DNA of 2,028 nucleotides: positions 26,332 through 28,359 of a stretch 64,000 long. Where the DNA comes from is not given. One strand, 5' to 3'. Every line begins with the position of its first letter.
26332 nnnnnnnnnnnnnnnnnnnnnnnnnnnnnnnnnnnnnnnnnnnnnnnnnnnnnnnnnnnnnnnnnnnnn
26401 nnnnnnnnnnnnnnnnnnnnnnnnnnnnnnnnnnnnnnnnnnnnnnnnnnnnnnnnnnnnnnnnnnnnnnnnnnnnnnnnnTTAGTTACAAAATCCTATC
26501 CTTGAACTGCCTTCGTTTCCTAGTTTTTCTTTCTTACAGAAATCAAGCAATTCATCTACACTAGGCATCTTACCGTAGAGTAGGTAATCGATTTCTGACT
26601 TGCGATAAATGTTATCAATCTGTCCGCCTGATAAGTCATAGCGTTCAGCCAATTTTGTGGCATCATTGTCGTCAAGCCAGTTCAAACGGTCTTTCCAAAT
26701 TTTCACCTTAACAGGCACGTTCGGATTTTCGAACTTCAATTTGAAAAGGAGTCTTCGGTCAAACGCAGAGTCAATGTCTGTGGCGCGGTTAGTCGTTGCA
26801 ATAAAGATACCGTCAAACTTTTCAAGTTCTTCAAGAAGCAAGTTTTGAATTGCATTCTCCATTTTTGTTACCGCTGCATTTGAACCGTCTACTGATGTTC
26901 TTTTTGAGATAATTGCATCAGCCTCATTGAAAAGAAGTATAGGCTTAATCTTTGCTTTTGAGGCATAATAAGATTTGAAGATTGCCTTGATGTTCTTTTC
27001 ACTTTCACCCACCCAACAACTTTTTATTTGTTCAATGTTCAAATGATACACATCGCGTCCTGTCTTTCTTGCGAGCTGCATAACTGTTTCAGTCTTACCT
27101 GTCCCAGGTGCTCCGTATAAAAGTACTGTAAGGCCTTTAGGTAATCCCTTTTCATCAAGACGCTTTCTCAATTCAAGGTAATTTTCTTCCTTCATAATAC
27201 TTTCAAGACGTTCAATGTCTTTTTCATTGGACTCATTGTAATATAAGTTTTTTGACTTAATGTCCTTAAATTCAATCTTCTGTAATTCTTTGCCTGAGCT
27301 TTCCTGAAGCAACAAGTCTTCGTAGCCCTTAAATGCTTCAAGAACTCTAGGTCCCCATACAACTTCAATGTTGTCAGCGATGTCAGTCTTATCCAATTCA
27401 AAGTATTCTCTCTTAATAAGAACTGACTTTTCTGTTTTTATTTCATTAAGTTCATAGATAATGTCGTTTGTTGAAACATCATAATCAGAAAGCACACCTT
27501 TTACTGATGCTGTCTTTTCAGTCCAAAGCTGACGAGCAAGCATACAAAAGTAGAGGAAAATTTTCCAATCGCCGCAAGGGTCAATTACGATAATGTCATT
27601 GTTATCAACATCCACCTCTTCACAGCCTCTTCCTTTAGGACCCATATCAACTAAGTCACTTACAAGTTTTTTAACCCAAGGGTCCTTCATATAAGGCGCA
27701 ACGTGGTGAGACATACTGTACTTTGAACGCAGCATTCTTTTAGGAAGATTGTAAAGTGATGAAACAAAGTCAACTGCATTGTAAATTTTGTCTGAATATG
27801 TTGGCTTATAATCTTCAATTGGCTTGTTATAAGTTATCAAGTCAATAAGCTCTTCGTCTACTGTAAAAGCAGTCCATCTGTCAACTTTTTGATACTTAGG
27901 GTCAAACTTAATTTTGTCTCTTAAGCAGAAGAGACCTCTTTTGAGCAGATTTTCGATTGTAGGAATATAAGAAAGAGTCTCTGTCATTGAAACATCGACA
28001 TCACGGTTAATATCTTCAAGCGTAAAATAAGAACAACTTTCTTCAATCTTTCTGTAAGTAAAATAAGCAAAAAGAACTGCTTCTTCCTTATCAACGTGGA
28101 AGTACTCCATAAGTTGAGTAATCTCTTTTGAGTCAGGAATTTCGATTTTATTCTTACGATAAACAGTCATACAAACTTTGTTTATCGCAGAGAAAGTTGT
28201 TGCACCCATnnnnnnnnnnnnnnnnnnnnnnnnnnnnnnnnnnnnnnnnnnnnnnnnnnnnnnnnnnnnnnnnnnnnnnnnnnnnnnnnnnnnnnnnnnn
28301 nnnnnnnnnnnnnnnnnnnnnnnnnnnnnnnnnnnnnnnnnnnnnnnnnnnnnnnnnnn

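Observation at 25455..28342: Operon of a micro TM peptide, an AAA+ ATPase and a membrane-bound GGDEF diguanylate cyclase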

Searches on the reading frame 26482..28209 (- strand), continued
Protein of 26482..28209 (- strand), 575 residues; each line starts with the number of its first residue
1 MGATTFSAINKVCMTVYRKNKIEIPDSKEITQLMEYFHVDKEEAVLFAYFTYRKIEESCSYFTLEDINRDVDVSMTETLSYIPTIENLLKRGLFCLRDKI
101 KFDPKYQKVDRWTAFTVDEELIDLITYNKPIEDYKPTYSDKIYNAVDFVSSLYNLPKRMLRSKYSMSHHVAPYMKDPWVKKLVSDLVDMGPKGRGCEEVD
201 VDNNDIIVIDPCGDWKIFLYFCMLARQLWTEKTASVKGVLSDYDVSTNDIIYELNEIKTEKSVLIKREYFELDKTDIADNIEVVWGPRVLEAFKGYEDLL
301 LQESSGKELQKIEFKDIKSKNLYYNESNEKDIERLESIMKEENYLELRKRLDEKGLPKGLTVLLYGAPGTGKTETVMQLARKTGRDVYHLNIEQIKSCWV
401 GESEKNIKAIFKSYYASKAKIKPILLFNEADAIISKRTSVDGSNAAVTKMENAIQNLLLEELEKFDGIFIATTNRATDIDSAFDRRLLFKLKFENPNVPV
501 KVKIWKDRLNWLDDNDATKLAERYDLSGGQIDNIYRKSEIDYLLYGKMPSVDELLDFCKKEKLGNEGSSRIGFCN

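Call 25: search_protein_families(library=ncbifam, proteins=[window:26482-28209:-], max_evalue=0.001)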
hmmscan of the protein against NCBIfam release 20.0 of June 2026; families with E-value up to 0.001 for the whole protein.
window:26482-28209:- (575 aa): 13 families
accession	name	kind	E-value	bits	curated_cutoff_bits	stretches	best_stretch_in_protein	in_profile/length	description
NF042959.1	IteA_antiphage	equivalog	7.9e-22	77.9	510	1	309-548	81-310/367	anti-phage ATPase IteA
TIGR01243.1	CDC48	subfamily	3.9e-17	61.8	802.65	1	349-541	477-671/733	CDC48 family AAA ATPase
NF041006.2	cell_div_CdvC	equivalog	1.1e-16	60.8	650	1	348-507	125-284/370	cell division protein CdvC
NF047747.1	PrtsmActNtasePan2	equivalog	1.2e-12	47.8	700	1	342-534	168-364/397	proteasome-activating nucleotidase Pan2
NF003069.1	PRK03992.1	subfamily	6.2e-12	45.4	500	1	352-536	158-346/379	proteasome-activating nucleotidase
NF047748.1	PrtsmActNtasePan1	equivalog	1.2e-11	44.3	750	1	344-534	167-361/405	proteasome-activating nucleotidase Pan1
TIGR01242.2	TIGR01242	subfamily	3.6e-11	42.7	500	1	357-522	148-314/362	proteasome-activating nucleotidase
TIGR03689.1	pup_AAA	equivalog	6.3e-11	41.7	504.75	1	357-507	216-376/512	proteasome ATPase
TIGR01241.2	FtsH_fam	equivalog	5.3e-08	32.1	600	1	344-504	180-340/598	ATP-dependent zinc metalloprotease FtsH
NF003229.0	PRK04195.1-5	equivalog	4.8e-06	25.5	280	1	356-436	41-118/413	replication factor C large subunit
NF008004.0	PRK10733.1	equivalog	1.1e-05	23.6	1008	1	343-489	169-313/644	ATP-dependent zinc metalloprotease FtsH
NF001679.0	PRK00440.1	equivalog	0.00032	19.9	303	1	334-435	16-117/322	replication factor C small subunit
NF003227.0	PRK04195.1-2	equivalog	0.00085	18.1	502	0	355-433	38-113/487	replication factor C large subunit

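Call 39: search_solved_structures(query=A2, max_evalue=1e-8, show_alignments=1)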
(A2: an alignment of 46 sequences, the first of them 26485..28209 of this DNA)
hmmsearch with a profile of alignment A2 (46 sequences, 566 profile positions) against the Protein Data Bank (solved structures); distinct sequences matched with E-value up to 1e-8: 233 (the best 60 are shown).
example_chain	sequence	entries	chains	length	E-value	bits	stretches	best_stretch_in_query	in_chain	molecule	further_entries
5vc7_A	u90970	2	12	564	1e-31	113.9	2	353-532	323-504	VCP-like ATPase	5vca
5g4g_A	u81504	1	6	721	2.6e-31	112.6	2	353-532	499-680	VCP-LIKE ATPASE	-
5g4f_A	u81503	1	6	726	2.6e-31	112.6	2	353-532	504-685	VCP-LIKE ATPASE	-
7wd3_A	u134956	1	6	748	6.2e-27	98.2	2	353-506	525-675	ATPase family gene 2 protein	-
7nku_A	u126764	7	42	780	7.1e-27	98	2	353-506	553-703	ATPase family gene 2 protein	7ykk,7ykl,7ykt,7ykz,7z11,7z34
9m4n_A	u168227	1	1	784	1.8e-26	96.6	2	340-528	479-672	Cell division control protein 48 homolog A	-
9m3v_A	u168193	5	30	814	1.9e-26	96.6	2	340-528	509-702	Cell division control protein 48 homolog A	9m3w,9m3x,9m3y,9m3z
7wub_C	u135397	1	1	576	2.1e-26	96.4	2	350-526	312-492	Transitional endoplasmic reticulum ATPase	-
7wub_D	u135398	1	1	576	2.1e-26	96.4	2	350-526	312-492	Transitional endoplasmic reticulum ATPase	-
6mck_A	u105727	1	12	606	2.7e-26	96.1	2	353-476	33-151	Transitional endoplasmic reticulum ATPase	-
7rlj_A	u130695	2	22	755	6.6e-26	94.8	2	353-476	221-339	Transitional endoplasmic reticulum ATPase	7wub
8yka_A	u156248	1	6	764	6.8e-26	94.7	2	351-526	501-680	Transitional endoplasmic reticulum ATPase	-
5c18_A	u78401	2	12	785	7.6e-26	94.6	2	351-526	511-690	Transitional endoplasmic reticulum ATPase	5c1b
7y4w_A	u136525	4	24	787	7.8e-26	94.5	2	353-476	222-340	Transitional endoplasmic reticulum ATPase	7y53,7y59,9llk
7rlh_A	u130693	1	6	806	7.9e-26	94.5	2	351-526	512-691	Transitional endoplasmic reticulum ATPase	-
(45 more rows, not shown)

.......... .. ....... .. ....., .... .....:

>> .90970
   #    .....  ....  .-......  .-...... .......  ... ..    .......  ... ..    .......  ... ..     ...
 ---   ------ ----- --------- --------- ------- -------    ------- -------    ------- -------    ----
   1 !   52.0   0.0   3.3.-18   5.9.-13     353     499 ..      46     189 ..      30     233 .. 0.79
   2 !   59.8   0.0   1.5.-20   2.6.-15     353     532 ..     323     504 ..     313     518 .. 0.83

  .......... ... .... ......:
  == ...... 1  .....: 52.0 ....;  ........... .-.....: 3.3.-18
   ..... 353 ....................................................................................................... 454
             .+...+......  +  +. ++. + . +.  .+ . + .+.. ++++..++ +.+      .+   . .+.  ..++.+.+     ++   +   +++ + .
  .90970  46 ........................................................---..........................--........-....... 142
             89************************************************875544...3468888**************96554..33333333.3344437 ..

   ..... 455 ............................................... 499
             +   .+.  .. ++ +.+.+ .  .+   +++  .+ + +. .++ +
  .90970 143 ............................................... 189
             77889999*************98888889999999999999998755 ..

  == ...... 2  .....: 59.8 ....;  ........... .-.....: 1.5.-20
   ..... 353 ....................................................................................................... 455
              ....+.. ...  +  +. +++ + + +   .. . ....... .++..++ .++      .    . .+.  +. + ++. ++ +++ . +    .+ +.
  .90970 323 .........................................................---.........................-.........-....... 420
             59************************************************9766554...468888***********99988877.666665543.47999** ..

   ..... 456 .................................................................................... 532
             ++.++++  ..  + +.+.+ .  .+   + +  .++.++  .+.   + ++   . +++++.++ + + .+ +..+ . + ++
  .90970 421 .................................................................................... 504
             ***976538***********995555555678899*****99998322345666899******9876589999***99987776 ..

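Call 40: find_encoding_contigs(protein=P0088, flank=6000, max_places=3)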
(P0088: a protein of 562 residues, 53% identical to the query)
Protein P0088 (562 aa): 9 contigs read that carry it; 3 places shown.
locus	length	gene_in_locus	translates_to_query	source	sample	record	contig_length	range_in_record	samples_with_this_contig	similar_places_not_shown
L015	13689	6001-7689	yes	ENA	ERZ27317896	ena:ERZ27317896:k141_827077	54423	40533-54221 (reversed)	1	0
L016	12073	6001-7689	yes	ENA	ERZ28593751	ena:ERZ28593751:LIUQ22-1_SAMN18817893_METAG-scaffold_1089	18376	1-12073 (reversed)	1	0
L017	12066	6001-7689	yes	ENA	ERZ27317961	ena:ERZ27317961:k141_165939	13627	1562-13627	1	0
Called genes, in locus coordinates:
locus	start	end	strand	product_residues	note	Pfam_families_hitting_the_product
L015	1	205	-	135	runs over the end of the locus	?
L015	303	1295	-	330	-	PF00165:HTH_AraC (weak), PF12833:HTH_18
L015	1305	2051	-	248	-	PF00300:His_Phos_1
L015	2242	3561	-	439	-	PF03952:Enolase_N, PF00113:Enolase_C, PF13378:MR_MLE_C (weak)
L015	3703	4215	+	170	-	PF13787:HXXEE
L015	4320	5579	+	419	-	PF13173:AAA_14, PF13635:DUF4143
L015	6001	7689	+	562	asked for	PF00004:AAA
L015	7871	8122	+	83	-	PF20586:DUF6788 (weak)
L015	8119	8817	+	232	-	PF12281:NTP_transf_8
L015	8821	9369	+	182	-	-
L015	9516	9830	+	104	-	-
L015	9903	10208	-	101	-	PF09827:CRISPR_Cas2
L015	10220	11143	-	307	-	PF01867:Cas_Cas1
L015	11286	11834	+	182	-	PF01381:HTH_3, PF12844:HTH_19, PF13560:HTH_31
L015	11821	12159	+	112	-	PF02452:PemK_toxin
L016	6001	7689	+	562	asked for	PF00004:AAA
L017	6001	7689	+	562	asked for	PF00004:AAA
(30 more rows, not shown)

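Call 41: find_encoding_contigs(protein=P0071, flank=6000, max_places=2)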
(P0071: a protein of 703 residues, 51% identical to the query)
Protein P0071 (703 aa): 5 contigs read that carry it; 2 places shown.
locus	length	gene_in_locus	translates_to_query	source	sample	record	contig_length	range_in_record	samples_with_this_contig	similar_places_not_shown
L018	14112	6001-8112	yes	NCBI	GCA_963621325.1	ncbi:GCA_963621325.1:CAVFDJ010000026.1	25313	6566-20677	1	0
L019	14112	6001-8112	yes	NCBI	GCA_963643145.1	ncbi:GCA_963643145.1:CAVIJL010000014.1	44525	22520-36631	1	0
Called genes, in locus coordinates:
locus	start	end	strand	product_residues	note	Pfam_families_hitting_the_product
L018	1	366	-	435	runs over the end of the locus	PF02881:SRP54_N, PF06414:Zeta_toxin (weak), PF00448:SRP54, PF02492:cobW (faint), PF02978:SRP_SPB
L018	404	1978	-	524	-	PF00575:S1 (weak), PF10150:RNase_E_G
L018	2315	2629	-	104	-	PF00216:Bac_DNA_binding, PF18291:HU-HIG (faint), PF00216:Bac_DNA_binding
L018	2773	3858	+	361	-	PF00730:HhH-GPD, PF14815:NUDIX_4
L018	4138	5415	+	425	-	PF13173:AAA_14, PF13635:DUF4143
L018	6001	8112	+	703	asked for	PF00004:AAA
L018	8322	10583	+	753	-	PF07715:Plug, PF00593:TonB_dep_Rec_b-barrel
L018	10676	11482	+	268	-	PF23023:Anti-Pycsar_Apyc1 (weak), PF00753:Lactamase_B, PF12706:Lactamase_B_2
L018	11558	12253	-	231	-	PF00849:PseudoU_synth_2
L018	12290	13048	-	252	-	PF08032:SpoU_sub_bind, PF00588:SpoU_methylase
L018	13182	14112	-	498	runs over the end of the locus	PF02163:Peptidase_M50, PF00595:PDZ (faint), PF13180:PDZ_2 (faint), PF17820:PDZ_6 (faint)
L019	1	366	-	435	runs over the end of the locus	PF02881:SRP54_N, PF06414:Zeta_toxin (weak), PF00448:SRP54, PF02492:cobW (faint), PF02978:SRP_SPB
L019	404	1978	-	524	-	PF00575:S1 (weak), PF10150:RNase_E_G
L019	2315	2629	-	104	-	PF00216:Bac_DNA_binding, PF18291:HU-HIG (faint), PF00216:Bac_DNA_binding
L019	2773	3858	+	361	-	PF00730:HhH-GPD, PF14815:NUDIX_4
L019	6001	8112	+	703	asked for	PF00004:AAA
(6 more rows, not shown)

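Call 42: predict_structure(alignment_id=A2)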
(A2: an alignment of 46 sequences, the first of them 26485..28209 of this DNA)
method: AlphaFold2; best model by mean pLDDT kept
length: 575 residues; sequences in the alignment: 46
mean_pLDDT: 81.5   pTM: 0.50
mean pLDDT of the five models: 81.5, 81.1, 79.8, 79.7, 79.6
residues with pLDDT >= 90: 161; 70-90: 334; 50-70: 51; < 50: 29
segments of 3 or more residues with pLDDT < 50: 193-201, 303-307, 564-575
pLDDT, mean of each block of 10 residues (from residue 1): 81 94 93 94 96 87 87 90 94 89 85 89 89 84 87 83 85 88 84 47 54 84 92 89 91 88 91 70 90 78 53 86 81 89 88 85 84 89 89 65 73 78 88 68 64 82 88 79 80 80 80 81 74 80 80 79 49 39
secondary structure, 60 per line:
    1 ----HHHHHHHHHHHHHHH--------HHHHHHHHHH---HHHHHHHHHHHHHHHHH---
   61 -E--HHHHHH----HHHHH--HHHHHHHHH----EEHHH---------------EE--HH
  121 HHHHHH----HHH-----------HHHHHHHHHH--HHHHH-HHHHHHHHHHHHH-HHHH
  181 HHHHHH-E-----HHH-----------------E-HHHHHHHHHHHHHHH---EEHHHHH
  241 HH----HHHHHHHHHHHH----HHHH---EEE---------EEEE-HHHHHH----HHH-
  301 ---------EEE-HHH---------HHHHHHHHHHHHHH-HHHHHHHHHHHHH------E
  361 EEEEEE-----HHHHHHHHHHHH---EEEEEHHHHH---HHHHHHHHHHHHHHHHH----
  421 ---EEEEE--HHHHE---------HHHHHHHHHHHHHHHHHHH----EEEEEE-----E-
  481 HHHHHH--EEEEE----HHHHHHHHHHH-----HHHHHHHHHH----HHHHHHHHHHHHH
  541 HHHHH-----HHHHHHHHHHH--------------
elements in order: H5-19 H28-37 H41-57 H65-70 H75-79 H82-90 H119-126 H145-154 H157-161 H163-175 H177-186 H216-230 H236-242 H247-258 H263-266 E270-272 E282-285 H287-292 E310-312 H326-339 H341-353 E360-366 H372-383 E387-391 H392-396 H400-416 E424-428 H431-434 H445-463 E468-473 H481-486 E489-493 H498-508 H514-523 H528-545 H551-561

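Call 64: find_encoding_contigs(protein=P0004, flank=3000, max_places=2)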
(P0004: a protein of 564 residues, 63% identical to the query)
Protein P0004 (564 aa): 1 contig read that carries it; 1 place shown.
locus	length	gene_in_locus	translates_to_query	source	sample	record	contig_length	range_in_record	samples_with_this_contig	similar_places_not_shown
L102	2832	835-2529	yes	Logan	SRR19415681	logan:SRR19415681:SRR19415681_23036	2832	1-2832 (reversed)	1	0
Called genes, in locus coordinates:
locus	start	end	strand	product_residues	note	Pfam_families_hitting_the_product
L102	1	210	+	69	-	?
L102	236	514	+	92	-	-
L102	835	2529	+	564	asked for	PF00004:AAA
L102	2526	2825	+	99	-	-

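Call 75: fold_search(model_id=the predicted structure, library=viral)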
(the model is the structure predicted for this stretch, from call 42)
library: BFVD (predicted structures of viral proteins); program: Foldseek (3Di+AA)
matches with E <= 10: 1206; with E <= 0.001: 256
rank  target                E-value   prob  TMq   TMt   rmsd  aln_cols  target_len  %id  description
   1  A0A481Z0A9            3.3e-14  1.00  0.35  0.30   4.0       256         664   25  AAA family ATPase [Mimivirus LCMiAC01]
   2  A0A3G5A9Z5            4.9e-14  1.00  0.35  0.35   4.4       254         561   22  ATPase [Hyperionvirus sp.]
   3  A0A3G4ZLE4            3.5e-13  1.00  0.33  0.26   4.6       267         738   24  ATPase [Terrestrivirus sp.]
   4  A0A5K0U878            7.3e-13  1.00  0.36  0.35  11.8       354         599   21  CYFA0S28e00188g1_1 [Yasminevirus sp. GU-2018]
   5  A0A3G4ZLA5            7.7e-13  1.00  0.34  0.26   3.5       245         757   22  ATPase [Terrestrivirus sp.]
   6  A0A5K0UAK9            9.5e-13  1.00  0.33  0.30  14.7       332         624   19  AAA+ ATPase domain-containing protein [Yasminevirus sp. GU-2018]
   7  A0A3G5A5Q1            1.1e-12  1.00  0.33  0.35   5.6       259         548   22  AAA family ATPase [Homavirus sp.]
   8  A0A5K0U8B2            1.2e-12  1.00  0.36  0.30   4.7       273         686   22  ATP-dependent metallopeptidase FtsH/Yme1/Tma family protein [Yasminevirus sp. GU-2018]
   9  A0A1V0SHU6            3.1e-12  1.00  0.30  0.39   3.2       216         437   25  AAA family ATPase [Klosneuvirus KNV1]
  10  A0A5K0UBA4            1.6e-11  1.00  0.34  0.20  15.2       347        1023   20  Vesicle-fusing ATPase-like [Yasminevirus sp. GU-2018]
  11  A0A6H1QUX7            2.6e-11  1.00  0.37  0.52   9.7       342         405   19  ATPase family protein [Ostreococcus mediterraneus virus 2]
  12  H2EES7                3.0e-11  1.00  0.34  0.47   4.3       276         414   22  Putative AAA family ATPase [Moumouvirus sp. 'Monve']
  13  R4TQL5                3.2e-11  1.00  0.36  0.34   4.7       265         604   21  (no name in the UniProt tables at hand)
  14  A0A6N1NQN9            9.0e-11  1.00  0.31  0.26  19.5       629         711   16  Bifunctional AAA family ATPase chaperone/translocase BCS1 [Tupanvirus deep ocean]
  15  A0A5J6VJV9            1.5e-10  1.00  0.33  0.33  20.8       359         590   18  Peptidase family M41 [Megaviridae environmental sample]
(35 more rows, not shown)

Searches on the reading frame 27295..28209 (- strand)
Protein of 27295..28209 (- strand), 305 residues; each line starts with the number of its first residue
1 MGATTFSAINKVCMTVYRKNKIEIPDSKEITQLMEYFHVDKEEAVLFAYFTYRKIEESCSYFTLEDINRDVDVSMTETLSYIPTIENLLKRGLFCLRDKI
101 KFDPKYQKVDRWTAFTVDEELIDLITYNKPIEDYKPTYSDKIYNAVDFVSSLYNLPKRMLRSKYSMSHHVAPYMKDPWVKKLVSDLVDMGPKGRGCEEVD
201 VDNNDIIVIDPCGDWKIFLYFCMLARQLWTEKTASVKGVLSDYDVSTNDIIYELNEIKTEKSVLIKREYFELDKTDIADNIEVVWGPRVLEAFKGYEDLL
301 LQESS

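Call 52: predict_structure(alignment_id=A3)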
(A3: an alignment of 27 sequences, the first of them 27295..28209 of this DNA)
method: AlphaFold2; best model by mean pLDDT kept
length: 305 residues; sequences in the alignment: 27
mean_pLDDT: 87.3   pTM: 0.77
mean pLDDT of the five models: 87.3, 87.0, 86.3, 84.9, 84.1
residues with pLDDT >= 90: 195; 70-90: 76; 50-70: 20; < 50: 14
segments of 3 or more residues with pLDDT < 50: 192-203
pLDDT, mean of each block of 10 residues (from residue 1): 85 94 91 96 97 90 89 91 96 93 90 92 94 91 91 88 88 91 87 42 54 86 94 92 93 91 95 75 93 86 57
secondary structure, 60 per line:
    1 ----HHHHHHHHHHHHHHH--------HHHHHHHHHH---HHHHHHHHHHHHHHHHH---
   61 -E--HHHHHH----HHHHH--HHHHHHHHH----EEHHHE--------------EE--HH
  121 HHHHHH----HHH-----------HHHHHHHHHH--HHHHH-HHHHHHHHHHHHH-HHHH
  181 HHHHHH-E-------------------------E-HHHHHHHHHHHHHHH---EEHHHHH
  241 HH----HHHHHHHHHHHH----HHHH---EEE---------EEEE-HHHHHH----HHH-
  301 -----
elements in order: H5-19 H28-37 H41-57 H65-70 H75-79 H82-90 H119-126 H145-154 H157-161 H163-175 H177-186 H216-230 H236-242 H247-258 H263-266 E270-272 E282-285 H287-292
